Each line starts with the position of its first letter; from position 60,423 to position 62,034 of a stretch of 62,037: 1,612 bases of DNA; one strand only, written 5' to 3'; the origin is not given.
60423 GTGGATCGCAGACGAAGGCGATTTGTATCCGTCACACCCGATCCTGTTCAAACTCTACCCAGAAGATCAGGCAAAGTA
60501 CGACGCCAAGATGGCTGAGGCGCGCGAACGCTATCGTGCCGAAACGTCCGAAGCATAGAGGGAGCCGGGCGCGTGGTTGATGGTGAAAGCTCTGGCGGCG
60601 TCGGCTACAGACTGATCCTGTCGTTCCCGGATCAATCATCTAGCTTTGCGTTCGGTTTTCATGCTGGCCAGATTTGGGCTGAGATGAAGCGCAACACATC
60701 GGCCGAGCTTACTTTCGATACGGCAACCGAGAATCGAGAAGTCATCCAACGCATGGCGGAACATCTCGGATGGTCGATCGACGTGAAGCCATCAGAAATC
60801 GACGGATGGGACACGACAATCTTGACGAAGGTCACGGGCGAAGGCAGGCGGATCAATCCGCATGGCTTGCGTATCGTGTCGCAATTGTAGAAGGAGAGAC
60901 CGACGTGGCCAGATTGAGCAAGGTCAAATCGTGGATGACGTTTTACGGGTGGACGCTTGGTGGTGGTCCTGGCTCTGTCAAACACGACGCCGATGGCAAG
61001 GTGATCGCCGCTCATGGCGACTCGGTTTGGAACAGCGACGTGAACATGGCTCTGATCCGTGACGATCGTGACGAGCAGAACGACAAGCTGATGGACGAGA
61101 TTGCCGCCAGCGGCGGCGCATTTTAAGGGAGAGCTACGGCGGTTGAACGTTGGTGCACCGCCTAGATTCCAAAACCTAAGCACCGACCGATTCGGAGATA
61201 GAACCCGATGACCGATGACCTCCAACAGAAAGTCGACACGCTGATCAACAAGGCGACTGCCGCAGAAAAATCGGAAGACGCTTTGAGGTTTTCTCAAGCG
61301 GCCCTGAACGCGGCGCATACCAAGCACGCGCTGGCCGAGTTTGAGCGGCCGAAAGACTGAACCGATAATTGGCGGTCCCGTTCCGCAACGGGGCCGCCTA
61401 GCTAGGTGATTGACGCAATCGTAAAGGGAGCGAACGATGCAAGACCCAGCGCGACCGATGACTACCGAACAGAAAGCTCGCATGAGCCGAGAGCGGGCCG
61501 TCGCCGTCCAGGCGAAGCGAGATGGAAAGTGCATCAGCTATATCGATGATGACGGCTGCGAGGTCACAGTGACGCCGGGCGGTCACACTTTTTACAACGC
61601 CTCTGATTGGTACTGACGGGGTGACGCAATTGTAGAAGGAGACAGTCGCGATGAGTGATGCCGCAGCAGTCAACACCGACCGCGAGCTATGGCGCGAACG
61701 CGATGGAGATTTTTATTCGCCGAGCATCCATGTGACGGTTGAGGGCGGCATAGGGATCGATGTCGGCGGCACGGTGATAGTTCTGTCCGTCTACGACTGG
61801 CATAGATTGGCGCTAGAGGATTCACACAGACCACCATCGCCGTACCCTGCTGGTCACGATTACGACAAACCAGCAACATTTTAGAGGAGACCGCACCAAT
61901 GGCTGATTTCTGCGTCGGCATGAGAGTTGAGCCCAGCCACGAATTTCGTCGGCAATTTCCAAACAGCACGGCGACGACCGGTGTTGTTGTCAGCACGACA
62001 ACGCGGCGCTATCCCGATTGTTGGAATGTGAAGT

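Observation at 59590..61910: Perfectly conserved 17-21 nt stop/RBS junction motif repeated through the small-gene array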

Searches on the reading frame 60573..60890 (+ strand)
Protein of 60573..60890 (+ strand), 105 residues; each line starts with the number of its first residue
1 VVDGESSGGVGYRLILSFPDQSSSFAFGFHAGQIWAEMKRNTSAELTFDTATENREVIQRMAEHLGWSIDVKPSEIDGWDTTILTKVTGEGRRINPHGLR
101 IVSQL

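Call 13: search_protein_families(library=pfam, proteins=[window:60573-60890:+], max_evalue=0.1)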
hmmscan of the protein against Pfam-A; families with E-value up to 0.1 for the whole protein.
window:60573-60890:+ (105 aa): 0 families

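Call 14: search_protein_families(library=phrogs, proteins=[window:60573-60890:+], max_evalue=0.01)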
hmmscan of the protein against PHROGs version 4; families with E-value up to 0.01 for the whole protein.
window:60573-60890:+ (105 aa): 0 families

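Call 21: find_encoding_contigs(protein=window:60573-60890:+, flank=10000, max_places=10)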
Protein window:60573-60890:+ (105 aa): 4 contigs read that carry it; 1 place shown.
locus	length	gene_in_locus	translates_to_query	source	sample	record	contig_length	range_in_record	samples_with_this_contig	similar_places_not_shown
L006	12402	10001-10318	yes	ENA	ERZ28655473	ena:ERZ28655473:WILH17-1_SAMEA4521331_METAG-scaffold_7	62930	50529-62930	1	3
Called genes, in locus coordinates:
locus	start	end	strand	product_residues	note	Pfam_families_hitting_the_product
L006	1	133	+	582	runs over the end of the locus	PF22842:Pel9A-like_beta_helix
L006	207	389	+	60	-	-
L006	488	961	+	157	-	-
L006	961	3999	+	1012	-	-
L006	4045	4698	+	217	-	PF08924:Rv2525c_GlyHyd-like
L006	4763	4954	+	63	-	-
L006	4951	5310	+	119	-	-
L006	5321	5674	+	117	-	-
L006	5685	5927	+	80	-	-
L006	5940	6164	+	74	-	-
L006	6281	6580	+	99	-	-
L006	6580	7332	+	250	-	-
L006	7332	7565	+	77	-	-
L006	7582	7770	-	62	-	-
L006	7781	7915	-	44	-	-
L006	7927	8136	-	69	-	-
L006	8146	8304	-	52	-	-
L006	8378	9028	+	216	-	PF00239:Resolvase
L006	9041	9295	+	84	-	PF13280:WYL (weak)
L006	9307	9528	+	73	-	-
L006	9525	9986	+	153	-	-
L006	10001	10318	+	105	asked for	-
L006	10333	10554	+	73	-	-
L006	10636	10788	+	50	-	-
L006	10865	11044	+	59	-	-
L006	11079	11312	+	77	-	-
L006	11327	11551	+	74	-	-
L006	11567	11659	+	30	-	-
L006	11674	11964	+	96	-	-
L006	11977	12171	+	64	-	-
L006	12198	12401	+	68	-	?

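Call 27: find_homologous_proteins(query=window:60573-60890:+, max_evalue=0.001)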
Query window:60573-60890:+ (105 aa): 4 proteins with E <= 0.001 among 4 candidates.
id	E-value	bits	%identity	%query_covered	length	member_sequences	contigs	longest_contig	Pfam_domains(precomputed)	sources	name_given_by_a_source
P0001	1.4e-63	229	99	100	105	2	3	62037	-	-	-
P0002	8.4e-35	137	65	97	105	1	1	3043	-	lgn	-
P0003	4.7e-24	102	71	66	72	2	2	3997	-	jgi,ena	jgi:hypothetical protein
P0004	1.7e-21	94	54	85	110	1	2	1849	-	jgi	jgi:hypothetical protein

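Call 29: find_encoding_contigs(protein=P0002, flank=10000)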
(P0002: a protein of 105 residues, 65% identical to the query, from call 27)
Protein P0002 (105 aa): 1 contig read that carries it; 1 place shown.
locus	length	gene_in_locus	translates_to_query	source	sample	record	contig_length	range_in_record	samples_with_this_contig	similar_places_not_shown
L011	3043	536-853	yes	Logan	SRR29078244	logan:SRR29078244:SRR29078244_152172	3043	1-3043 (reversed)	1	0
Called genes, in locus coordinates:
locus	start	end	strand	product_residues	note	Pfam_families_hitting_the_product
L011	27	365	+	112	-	-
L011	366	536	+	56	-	-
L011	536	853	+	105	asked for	-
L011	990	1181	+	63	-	-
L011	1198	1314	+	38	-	-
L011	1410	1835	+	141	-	-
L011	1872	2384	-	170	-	-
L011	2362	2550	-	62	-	-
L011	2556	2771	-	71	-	-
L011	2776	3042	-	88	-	?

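Call 30: find_encoding_contigs(protein=P0003, flank=10000)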
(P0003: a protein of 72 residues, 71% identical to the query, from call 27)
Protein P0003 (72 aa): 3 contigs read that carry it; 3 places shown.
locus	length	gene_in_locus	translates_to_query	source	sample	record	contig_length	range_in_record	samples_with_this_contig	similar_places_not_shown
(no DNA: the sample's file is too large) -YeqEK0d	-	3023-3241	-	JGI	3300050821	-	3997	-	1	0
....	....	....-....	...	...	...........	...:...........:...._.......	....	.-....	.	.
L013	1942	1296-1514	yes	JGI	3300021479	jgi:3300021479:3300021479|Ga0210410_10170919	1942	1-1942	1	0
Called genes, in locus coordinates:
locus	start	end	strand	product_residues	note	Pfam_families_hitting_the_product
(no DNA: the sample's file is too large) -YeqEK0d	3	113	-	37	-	?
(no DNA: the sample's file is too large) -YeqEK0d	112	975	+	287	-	-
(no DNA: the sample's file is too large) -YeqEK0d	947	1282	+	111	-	-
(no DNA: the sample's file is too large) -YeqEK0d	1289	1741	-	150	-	-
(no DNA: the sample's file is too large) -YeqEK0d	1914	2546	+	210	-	PF07799:DUF1643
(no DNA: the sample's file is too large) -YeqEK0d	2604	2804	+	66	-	-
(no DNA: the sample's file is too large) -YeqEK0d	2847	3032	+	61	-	-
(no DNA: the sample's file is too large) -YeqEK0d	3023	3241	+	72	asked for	-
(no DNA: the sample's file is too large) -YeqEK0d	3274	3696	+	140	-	PF24875:DUF7736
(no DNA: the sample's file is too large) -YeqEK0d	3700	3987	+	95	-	-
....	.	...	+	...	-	?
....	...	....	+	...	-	-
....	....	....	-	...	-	-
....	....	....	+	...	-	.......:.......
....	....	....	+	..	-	-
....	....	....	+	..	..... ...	-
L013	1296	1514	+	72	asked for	-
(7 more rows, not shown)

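Call 31: find_encoding_contigs(protein=P0004, flank=10000)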
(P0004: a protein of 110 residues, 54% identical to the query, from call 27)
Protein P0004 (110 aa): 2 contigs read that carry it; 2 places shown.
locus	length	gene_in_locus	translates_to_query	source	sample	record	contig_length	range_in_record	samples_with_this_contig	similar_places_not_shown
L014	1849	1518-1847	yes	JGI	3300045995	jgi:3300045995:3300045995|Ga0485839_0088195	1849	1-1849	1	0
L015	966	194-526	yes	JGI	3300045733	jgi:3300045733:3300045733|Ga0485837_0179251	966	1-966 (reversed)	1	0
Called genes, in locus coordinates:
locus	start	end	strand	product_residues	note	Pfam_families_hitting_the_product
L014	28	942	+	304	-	-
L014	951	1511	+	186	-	-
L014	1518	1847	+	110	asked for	?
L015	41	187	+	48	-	-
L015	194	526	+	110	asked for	-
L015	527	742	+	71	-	-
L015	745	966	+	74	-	?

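Call 84: find_homologous_proteins(query=L006:11674-11964:+, max_evalue=0.001)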
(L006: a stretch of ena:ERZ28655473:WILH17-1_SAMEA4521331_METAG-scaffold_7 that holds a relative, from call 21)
Query L006:11674-11964:+ (96 aa): 183 proteins with E <= 0.001 among 193 candidates; the best 120 are listed.
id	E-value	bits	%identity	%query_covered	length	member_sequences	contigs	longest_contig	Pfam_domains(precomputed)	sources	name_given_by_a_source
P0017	1.3e-55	203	100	100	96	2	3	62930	-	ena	-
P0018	5.3e-40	153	80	97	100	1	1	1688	-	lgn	-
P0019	7.7e-39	149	77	99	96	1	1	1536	-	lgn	-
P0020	9.0e-39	149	79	96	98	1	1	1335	-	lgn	-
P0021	1.5e-38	148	77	97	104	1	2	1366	-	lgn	-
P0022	1.6e-38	148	77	97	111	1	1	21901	-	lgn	-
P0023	1.8e-38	148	79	94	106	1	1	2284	-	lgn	-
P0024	2.3e-38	148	78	97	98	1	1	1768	-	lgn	-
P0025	3.3e-38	147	76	99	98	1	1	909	-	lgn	-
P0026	6.8e-38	146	73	100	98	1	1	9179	-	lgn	-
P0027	1.1e-37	146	76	99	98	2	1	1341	-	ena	-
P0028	2.5e-37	144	74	97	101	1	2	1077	-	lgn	-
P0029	3.0e-37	144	77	94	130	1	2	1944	-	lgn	-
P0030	3.1e-37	144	75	96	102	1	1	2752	-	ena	-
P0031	7.9e-37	143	74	97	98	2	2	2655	-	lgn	-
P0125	6.0e-31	124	70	93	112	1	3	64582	-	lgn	-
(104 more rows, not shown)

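Call 87: find_encoding_contigs(protein=P0022, flank=6000, max_places=2)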
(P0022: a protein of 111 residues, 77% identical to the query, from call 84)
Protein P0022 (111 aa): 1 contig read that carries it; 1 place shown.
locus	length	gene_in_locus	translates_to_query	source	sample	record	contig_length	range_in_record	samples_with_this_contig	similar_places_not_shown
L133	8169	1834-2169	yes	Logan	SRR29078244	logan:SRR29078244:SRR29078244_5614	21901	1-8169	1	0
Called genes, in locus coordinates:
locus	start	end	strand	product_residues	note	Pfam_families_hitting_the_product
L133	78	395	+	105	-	-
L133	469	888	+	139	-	-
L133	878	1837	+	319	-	-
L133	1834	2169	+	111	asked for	-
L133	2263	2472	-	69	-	-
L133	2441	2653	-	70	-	-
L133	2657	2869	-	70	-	-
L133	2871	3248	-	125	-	-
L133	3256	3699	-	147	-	-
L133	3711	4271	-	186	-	-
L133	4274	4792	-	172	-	PF05838:Glyco_hydro_108, PF09374:PG_binding_3 (weak)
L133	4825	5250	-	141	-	-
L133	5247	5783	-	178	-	-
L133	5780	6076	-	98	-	-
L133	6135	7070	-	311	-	-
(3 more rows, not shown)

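Call 88: find_encoding_contigs(protein=P0125, flank=6000, max_places=2)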
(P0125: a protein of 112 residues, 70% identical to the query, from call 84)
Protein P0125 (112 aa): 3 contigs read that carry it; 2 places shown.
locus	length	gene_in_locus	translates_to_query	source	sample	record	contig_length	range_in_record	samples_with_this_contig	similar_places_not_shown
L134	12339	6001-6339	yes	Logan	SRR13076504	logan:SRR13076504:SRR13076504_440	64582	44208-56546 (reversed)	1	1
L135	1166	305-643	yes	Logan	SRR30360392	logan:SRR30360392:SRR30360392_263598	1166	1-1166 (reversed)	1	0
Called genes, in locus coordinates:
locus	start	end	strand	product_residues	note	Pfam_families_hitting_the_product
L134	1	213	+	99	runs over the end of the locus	-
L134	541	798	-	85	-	-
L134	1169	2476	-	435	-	PF05272:VapE-like_dom, PF19263:DUF5906 (weak)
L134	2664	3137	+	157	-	-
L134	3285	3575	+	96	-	-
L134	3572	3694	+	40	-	-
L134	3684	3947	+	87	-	-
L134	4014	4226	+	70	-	-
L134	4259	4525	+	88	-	-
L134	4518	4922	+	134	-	-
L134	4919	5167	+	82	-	-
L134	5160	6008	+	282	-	-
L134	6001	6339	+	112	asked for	-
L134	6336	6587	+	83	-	-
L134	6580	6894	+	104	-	-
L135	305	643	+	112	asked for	-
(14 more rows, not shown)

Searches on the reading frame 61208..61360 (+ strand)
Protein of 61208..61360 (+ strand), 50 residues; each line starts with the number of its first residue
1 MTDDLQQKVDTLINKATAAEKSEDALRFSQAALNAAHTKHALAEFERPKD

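Call 13: search_protein_families(library=pfam, proteins=[window:61208-61360:+], max_evalue=0.1)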
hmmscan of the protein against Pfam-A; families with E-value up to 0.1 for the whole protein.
window:61208-61360:+ (50 aa): 0 families

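Call 14: search_protein_families(library=phrogs, proteins=[window:61208-61360:+], max_evalue=0.01)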
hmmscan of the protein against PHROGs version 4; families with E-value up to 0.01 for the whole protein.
window:61208-61360:+ (50 aa): 1 family
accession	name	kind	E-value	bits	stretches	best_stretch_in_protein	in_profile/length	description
phrog_8466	-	unknown function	0.0017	19.4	1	8-42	9-41/72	-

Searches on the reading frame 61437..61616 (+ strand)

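Call 13: search_protein_families(library=pfam, proteins=[window:61437-61616:+], max_evalue=0.1)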
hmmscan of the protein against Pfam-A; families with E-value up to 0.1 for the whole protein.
window:61437-61616:+ (59 aa): 1 family
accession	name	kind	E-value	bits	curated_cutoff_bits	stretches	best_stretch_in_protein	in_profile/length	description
PF23710.1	DUF7155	-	0.084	13.5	27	1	12-45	29-62/90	Family of unknown function (DUF7155)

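Call 14: search_protein_families(library=phrogs, proteins=[window:61437-61616:+], max_evalue=0.01)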
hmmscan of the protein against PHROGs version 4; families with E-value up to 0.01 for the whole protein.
window:61437-61616:+ (59 aa): 0 families

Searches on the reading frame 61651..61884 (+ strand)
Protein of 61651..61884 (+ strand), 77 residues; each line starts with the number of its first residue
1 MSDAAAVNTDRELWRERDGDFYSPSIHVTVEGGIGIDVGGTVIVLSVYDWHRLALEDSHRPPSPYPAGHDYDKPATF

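Call 13: search_protein_families(library=pfam, proteins=[window:61651-61884:+], max_evalue=0.1)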
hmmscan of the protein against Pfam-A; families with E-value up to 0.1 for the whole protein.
window:61651-61884:+ (77 aa): 0 families

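Call 14: search_protein_families(library=phrogs, proteins=[window:61651-61884:+], max_evalue=0.01)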
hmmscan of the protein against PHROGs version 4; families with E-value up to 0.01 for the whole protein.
window:61651-61884:+ (77 aa): 0 families

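Call 67: find_encoding_contigs(protein=window:61651-61884:+, flank=5000, max_places=10)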
Protein window:61651-61884:+ (77 aa): 7 contigs read that carry it; 3 places shown.
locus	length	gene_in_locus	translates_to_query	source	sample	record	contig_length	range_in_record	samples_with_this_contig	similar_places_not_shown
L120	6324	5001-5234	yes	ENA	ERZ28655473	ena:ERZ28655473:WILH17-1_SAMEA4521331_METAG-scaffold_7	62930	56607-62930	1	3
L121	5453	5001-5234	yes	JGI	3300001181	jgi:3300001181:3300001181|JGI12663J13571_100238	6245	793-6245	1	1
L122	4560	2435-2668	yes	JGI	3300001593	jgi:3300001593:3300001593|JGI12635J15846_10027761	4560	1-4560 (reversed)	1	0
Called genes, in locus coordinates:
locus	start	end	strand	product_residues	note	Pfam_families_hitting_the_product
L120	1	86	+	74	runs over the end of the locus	-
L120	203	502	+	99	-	-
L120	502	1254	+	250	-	-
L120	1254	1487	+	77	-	-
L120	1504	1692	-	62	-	-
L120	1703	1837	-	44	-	-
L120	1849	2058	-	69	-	-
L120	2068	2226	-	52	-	-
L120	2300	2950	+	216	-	PF00239:Resolvase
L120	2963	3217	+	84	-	PF13280:WYL (weak)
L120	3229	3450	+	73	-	-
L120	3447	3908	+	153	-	-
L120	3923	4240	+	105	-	-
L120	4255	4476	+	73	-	-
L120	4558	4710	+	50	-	-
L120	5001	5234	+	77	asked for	-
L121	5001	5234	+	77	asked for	-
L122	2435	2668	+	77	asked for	-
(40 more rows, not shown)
